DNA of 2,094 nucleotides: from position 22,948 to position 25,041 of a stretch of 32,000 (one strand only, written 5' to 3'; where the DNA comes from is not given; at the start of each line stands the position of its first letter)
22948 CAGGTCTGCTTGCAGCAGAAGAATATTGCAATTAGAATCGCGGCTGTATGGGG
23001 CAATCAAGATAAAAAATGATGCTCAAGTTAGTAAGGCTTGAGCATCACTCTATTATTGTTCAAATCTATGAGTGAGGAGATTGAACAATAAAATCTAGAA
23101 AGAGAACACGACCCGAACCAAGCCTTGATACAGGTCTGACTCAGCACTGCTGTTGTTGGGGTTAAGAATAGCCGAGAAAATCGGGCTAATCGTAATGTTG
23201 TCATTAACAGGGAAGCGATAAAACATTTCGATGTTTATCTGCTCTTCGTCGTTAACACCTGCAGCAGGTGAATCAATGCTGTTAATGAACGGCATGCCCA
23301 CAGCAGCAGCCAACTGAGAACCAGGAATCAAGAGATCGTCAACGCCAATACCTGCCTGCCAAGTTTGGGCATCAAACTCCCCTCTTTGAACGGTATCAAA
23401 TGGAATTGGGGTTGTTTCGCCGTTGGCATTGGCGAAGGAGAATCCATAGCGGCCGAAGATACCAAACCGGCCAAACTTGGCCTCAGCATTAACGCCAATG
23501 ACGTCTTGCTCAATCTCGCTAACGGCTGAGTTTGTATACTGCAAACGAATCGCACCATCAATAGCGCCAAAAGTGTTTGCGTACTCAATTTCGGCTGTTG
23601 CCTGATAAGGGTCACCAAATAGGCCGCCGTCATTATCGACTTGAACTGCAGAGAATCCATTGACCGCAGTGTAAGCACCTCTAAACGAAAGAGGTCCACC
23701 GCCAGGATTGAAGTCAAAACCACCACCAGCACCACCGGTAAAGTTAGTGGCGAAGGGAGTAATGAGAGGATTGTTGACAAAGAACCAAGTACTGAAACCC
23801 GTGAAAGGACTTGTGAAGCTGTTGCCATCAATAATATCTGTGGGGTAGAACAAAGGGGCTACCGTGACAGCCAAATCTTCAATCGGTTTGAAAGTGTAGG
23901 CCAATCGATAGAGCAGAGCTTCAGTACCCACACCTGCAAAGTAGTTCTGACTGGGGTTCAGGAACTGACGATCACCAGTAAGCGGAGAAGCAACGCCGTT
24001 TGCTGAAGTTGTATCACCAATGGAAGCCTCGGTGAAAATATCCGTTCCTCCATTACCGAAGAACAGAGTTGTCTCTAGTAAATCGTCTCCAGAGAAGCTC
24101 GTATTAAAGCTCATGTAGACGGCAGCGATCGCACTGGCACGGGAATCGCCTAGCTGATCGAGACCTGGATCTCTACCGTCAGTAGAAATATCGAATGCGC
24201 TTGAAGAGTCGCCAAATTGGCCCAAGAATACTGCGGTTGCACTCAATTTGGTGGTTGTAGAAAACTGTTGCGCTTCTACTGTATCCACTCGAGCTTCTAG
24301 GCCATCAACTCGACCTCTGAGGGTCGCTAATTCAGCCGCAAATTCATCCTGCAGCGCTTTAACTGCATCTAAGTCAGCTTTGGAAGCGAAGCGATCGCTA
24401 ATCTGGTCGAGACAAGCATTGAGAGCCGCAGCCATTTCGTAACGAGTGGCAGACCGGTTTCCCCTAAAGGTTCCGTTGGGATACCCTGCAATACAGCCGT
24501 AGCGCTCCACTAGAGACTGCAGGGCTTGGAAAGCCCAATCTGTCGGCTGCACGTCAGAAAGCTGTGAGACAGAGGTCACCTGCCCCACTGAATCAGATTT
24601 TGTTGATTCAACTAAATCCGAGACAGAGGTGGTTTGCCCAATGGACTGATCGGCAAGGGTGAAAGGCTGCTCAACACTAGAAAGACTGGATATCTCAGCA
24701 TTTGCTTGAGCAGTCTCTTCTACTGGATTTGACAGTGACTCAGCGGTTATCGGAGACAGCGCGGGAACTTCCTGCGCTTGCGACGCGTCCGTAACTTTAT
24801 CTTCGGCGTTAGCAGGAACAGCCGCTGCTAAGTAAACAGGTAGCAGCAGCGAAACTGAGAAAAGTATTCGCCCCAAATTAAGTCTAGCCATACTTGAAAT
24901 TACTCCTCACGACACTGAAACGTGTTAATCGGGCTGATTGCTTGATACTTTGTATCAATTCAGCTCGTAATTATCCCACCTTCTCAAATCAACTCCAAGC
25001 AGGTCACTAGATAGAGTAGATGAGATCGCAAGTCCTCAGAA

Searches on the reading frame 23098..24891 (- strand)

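Call 66: search_protein_families(library=pfam, proteins=[window:23098-24891:-], max_evalue=0.00001)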
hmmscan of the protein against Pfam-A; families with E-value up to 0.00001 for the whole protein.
window:23098-24891:- (598 aa): 2 families
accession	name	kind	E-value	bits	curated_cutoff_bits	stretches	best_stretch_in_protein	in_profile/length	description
PF04966.18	OprB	-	1.4e-15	58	22.9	1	174-598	4-372/372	Carbohydrate-selective porin, OprB family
PF00395.25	SLH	-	1.6e-07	31.6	20.8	1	112-154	3-44/44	S-layer homology domain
